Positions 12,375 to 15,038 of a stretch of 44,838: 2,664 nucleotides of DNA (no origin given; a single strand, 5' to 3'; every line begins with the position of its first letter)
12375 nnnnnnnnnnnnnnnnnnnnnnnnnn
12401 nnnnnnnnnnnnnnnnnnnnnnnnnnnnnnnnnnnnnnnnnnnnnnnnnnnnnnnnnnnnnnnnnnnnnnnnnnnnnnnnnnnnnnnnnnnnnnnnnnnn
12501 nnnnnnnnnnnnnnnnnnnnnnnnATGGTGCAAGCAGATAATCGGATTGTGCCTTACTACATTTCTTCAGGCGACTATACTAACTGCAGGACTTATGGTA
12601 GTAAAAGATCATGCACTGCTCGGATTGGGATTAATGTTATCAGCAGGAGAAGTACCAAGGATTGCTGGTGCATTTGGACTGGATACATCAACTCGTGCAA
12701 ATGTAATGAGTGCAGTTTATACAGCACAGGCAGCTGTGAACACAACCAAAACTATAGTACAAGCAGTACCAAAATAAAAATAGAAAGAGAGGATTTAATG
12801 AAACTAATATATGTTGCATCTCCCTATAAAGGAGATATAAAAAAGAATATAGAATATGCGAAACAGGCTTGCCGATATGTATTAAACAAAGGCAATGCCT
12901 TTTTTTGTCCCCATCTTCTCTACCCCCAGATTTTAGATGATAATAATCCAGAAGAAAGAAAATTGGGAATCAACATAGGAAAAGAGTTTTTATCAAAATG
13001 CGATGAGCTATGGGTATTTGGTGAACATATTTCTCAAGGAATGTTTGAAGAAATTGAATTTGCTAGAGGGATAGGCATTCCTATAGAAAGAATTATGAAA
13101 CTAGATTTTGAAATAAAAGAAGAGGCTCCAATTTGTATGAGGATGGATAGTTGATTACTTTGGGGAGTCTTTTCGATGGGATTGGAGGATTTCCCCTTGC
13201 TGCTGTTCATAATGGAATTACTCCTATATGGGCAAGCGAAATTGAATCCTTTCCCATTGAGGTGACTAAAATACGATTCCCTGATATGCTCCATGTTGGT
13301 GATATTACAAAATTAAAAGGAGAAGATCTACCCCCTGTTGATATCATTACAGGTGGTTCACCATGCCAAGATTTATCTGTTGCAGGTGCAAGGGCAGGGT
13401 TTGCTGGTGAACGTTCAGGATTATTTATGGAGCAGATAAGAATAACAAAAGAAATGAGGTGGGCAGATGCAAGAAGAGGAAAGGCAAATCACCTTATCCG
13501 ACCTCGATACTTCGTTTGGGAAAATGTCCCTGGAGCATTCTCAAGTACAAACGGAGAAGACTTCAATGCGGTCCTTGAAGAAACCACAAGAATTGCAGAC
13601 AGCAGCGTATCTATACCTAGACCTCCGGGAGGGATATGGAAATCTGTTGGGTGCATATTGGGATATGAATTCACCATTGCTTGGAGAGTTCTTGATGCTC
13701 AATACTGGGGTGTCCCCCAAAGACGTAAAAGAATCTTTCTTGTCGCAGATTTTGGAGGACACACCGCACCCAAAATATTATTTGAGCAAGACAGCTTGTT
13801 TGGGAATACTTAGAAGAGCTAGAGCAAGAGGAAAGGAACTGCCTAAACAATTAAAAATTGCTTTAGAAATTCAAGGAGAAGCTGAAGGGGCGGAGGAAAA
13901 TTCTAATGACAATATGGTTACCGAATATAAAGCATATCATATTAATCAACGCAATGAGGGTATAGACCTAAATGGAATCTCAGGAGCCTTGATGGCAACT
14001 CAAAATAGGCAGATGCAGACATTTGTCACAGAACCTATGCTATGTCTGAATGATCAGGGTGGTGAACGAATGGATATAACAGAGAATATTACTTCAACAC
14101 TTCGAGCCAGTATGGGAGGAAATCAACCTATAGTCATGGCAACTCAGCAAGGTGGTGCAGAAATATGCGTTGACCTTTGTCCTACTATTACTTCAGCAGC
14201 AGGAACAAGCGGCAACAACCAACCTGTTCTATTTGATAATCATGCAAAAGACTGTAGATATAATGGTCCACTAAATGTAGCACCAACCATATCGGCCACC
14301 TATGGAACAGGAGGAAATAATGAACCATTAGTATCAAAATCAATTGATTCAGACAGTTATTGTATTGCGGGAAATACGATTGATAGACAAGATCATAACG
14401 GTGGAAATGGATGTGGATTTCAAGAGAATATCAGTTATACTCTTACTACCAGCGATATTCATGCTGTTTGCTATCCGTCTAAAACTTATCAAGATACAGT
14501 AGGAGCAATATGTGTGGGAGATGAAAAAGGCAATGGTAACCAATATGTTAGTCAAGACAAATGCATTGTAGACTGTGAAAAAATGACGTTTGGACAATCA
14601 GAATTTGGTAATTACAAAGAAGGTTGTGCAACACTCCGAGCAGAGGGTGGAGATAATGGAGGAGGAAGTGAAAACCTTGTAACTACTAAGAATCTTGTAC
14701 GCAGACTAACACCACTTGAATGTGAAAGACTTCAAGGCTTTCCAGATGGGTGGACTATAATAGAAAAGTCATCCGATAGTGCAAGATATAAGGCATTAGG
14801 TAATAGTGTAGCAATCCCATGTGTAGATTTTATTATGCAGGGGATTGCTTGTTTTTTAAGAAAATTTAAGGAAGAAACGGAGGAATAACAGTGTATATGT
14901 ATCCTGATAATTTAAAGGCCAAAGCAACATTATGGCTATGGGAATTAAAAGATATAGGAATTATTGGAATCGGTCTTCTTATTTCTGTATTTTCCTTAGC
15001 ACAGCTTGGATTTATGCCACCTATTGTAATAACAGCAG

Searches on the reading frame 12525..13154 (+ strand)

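Call 33: search_protein_families(library=pfam, proteins=[window:12525-13154:+])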
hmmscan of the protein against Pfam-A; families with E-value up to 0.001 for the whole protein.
window:12525-13154:+ (209 aa): 1 family
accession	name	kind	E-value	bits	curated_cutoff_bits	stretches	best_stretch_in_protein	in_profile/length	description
PF24963.1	DUF7768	-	8.3e-41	138.7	26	1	93-189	1-97/98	Domain of unknown function (DUF7768)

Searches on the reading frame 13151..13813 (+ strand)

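Call 33: search_protein_families(library=pfam, proteins=[window:13151-13813:+])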
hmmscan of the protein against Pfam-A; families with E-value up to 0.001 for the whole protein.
window:13151-13813:+ (220 aa): 1 family
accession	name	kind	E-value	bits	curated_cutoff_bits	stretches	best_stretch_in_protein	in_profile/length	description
PF00145.23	DNA_methylase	-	8.1e-38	131.1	22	2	4-144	3-129/324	C-5 cytosine-specific DNA methylase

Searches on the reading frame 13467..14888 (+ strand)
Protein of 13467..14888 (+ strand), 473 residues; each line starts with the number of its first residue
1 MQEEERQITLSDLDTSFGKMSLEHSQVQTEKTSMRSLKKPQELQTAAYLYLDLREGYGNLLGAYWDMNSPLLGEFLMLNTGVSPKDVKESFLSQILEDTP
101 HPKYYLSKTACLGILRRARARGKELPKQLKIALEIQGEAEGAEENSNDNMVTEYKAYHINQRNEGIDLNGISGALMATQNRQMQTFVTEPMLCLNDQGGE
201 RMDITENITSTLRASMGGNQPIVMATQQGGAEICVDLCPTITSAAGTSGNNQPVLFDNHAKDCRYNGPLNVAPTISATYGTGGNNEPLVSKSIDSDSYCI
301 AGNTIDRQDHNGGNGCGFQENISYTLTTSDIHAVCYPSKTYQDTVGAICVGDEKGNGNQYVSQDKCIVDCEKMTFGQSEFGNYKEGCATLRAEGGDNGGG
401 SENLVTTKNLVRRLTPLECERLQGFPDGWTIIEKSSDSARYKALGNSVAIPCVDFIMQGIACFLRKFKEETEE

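Call 32: search_protein_families(library=pfam, proteins=[window:13467-14888:+])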
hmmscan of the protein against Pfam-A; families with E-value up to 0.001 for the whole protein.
window:13467-14888:+ (473 aa): 1 family
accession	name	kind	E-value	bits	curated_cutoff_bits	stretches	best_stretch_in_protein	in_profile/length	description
PF00145.23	DNA_methylase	-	8.8e-13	48.8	22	1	372-460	236-322/324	C-5 cytosine-specific DNA methylase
